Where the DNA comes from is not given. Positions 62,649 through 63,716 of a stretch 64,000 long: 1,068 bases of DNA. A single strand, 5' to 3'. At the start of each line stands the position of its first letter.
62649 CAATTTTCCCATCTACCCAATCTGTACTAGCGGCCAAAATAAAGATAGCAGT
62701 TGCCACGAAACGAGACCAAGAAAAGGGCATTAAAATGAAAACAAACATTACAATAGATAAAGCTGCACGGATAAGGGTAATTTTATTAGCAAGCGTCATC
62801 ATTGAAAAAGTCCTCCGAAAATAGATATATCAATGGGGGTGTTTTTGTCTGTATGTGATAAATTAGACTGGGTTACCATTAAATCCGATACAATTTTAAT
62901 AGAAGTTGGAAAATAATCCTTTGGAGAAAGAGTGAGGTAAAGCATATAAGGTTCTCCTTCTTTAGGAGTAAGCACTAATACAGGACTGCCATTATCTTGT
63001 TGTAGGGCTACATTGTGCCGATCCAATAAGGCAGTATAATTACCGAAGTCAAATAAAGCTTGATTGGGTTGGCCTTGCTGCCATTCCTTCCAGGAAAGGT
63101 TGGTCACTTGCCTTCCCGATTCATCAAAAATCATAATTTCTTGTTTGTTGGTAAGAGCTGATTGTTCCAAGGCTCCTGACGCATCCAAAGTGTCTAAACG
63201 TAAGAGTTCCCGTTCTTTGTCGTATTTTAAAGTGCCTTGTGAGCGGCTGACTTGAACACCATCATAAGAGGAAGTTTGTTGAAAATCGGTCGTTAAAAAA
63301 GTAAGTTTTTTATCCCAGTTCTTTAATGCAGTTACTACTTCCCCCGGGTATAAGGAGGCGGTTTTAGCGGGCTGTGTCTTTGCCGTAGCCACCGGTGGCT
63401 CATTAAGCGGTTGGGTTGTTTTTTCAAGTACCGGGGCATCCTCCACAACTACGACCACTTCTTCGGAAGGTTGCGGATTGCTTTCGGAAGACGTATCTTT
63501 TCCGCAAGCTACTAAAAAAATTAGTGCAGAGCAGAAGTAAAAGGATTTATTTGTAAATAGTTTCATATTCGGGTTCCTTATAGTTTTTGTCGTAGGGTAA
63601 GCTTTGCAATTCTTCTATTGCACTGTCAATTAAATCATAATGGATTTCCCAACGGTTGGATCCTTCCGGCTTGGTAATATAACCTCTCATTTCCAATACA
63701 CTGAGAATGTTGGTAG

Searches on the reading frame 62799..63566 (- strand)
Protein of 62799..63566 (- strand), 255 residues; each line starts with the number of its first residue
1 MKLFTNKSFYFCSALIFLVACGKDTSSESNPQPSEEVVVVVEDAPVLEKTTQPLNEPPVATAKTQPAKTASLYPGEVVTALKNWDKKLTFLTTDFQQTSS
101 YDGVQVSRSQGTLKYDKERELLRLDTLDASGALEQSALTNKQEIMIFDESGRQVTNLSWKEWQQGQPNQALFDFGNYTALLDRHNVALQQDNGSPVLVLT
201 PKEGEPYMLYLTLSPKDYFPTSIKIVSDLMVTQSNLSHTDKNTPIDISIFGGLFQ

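Call 35: search_protein_families(library=pfam, proteins=[window:62799-63566:-], max_evalue=0.01)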
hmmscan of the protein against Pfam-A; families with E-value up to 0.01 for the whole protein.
window:62799-63566:- (255 aa): 1 family
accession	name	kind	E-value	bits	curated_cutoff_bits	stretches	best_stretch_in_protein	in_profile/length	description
PF03548.22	LolA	-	1.2e-05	25.6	23.6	1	88-250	3-162/165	Outer membrane lipoprotein carrier protein LolA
